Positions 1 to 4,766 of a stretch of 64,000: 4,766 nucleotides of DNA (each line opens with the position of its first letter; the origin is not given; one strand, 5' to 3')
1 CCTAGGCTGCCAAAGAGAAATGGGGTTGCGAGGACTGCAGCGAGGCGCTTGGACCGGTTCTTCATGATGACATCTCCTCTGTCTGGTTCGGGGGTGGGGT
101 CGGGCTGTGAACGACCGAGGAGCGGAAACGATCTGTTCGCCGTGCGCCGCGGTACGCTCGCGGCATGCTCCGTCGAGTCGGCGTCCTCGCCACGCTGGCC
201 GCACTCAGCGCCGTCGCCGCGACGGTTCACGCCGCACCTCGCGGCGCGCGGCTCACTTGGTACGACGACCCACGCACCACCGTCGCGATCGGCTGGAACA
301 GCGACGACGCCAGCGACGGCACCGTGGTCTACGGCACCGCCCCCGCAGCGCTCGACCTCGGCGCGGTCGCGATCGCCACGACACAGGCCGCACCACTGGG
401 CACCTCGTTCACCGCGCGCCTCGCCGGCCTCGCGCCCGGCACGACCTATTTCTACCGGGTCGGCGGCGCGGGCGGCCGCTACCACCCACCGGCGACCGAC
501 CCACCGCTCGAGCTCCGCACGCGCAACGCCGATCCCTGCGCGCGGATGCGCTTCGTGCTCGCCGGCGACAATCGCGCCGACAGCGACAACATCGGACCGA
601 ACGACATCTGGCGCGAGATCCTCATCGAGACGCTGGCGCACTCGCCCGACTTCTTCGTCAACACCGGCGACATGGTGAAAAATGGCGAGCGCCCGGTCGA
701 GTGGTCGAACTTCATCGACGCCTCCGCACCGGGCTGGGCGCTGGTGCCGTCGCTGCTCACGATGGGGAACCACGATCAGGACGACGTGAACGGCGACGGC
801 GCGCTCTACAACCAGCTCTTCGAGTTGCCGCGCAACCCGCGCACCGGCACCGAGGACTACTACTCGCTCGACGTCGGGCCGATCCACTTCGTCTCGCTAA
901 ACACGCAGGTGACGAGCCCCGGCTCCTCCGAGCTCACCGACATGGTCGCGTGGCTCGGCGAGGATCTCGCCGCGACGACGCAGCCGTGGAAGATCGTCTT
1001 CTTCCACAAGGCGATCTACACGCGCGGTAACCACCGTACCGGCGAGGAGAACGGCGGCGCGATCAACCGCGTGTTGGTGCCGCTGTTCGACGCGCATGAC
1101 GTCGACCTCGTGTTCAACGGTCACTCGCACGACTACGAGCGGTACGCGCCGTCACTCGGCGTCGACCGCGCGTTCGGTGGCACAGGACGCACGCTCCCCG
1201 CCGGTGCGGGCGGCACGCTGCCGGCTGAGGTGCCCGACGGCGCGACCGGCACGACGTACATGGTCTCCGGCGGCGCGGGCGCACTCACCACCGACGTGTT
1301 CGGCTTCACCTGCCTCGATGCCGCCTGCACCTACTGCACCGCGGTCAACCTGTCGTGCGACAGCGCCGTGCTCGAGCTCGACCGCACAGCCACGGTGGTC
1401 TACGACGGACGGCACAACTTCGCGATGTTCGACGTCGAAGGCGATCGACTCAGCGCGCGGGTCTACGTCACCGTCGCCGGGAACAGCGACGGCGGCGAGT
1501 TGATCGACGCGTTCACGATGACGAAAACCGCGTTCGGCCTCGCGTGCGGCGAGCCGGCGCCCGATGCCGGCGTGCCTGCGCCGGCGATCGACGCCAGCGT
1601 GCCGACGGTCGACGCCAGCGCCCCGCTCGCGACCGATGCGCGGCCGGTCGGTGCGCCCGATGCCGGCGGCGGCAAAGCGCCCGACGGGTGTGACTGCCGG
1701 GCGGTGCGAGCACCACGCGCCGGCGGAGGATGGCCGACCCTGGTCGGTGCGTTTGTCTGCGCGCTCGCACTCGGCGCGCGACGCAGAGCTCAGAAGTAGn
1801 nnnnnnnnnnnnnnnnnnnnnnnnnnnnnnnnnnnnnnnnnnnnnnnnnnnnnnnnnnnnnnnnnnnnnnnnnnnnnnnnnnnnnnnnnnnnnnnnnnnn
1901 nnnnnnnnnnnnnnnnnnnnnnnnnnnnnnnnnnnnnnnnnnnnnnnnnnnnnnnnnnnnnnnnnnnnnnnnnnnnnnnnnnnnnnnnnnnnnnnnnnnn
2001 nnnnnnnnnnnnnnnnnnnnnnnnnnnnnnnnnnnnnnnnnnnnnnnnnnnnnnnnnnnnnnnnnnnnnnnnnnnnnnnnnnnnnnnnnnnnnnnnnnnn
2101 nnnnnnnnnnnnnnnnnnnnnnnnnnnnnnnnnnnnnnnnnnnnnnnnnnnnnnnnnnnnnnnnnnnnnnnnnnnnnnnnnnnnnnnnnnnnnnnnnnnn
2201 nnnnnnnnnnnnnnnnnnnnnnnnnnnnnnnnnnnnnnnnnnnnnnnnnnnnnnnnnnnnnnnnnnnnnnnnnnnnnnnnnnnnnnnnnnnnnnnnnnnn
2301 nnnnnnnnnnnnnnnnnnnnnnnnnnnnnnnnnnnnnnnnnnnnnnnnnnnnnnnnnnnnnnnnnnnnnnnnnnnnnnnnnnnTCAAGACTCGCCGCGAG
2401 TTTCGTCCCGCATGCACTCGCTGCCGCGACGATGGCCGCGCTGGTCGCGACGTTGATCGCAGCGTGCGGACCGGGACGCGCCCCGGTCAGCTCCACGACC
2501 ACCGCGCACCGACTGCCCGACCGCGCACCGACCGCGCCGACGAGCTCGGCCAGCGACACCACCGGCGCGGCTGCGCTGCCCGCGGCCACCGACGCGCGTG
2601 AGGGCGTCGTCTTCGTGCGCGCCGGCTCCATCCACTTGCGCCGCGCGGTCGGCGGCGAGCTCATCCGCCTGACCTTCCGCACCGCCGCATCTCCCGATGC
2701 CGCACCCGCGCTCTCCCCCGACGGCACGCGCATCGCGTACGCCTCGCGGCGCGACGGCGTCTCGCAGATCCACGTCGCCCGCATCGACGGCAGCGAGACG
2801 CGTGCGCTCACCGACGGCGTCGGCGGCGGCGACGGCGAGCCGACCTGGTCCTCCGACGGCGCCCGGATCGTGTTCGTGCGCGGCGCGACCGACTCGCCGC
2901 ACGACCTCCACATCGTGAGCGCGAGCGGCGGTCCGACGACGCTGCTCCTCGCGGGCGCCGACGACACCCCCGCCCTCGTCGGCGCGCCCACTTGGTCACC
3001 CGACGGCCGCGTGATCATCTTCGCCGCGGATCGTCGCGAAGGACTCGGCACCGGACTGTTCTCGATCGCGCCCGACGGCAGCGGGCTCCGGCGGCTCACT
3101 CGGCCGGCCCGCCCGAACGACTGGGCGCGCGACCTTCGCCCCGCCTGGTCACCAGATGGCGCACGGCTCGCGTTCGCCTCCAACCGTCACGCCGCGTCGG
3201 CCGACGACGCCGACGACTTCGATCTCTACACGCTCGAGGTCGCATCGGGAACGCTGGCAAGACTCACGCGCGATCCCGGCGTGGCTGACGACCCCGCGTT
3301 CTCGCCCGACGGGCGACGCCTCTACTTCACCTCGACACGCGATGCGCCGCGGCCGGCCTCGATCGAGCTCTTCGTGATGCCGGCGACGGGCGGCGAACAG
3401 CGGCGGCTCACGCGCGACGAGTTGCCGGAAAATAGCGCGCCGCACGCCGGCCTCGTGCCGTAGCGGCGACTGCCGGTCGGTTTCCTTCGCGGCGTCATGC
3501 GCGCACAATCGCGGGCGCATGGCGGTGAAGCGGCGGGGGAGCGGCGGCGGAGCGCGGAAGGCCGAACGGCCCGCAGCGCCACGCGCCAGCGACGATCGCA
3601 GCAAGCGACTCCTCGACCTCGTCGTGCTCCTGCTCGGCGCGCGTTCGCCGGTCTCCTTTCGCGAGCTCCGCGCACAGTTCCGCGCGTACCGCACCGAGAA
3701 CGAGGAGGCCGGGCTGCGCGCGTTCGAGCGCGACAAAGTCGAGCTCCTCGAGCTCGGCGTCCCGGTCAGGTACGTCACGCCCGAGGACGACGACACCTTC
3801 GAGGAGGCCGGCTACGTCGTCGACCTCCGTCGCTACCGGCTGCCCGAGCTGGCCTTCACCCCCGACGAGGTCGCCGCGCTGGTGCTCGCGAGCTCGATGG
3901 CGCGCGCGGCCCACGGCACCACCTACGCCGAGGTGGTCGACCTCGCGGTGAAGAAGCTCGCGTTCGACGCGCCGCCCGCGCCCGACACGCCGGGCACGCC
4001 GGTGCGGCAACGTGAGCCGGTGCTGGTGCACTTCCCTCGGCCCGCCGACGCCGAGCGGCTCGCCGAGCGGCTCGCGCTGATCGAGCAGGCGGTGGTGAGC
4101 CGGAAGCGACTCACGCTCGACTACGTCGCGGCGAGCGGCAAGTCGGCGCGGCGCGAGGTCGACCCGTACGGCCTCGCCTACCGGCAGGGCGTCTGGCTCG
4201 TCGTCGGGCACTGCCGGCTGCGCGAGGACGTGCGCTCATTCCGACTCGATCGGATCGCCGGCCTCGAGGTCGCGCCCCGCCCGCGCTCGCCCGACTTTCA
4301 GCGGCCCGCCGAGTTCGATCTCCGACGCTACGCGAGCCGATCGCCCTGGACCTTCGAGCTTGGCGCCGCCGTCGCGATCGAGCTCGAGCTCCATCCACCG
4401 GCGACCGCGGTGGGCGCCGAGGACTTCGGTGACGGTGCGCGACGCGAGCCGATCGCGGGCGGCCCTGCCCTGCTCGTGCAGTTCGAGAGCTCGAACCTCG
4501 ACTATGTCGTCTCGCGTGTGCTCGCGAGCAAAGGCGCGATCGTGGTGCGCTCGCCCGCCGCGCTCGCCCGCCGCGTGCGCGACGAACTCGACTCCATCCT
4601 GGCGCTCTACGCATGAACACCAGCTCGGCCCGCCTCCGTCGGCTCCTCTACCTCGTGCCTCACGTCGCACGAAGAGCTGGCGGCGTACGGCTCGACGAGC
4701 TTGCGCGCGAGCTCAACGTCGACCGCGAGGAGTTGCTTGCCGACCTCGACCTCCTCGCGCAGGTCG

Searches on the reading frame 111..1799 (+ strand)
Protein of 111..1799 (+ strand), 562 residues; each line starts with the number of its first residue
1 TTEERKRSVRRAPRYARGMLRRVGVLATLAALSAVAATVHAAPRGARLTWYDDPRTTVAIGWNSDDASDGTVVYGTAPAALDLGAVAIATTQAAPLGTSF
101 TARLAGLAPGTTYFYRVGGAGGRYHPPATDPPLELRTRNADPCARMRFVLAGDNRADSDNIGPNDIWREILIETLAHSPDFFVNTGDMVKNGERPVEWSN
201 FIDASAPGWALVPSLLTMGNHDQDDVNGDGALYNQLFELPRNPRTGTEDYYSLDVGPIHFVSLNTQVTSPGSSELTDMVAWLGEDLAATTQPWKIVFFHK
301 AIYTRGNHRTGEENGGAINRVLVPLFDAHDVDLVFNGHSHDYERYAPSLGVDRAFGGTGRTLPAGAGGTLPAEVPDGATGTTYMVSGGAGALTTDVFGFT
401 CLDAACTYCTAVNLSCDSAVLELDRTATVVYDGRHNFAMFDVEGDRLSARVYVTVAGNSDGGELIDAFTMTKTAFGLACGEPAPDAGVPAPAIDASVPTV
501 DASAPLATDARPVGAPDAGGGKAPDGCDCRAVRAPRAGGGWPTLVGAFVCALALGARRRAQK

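Call 11: search_protein_families(library=pfam, proteins=[window:111-1799:+], max_evalue=0.1)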
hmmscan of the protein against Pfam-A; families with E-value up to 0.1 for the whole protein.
window:111-1799:+ (562 aa): 3 families
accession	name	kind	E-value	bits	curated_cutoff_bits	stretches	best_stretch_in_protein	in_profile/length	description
PF00149.33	Metallophos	-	1.7e-15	58.4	21.5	1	166-342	21-191/191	Calcineurin-like phosphoesterase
PF16656.11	Pur_ac_phosph_N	-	4.3e-13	50.1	30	1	43-122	1-83/93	Purple acid Phosphatase, N-terminal domain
PF16655.11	PhoD_N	-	0.027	15.5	30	1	94-121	53-79/90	PhoD-like phosphatase, N-terminal domain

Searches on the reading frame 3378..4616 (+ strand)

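Call 10: search_protein_families(library=pfam, proteins=[window:3378-4616:+], max_evalue=0.001)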
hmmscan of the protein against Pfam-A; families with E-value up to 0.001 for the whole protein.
window:3378-4616:+ (412 aa): 1 family
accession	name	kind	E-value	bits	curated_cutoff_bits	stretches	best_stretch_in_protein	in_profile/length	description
PF13280.12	WYL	-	1.9e-21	76.2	21.8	1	232-298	3-70/70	WYL domain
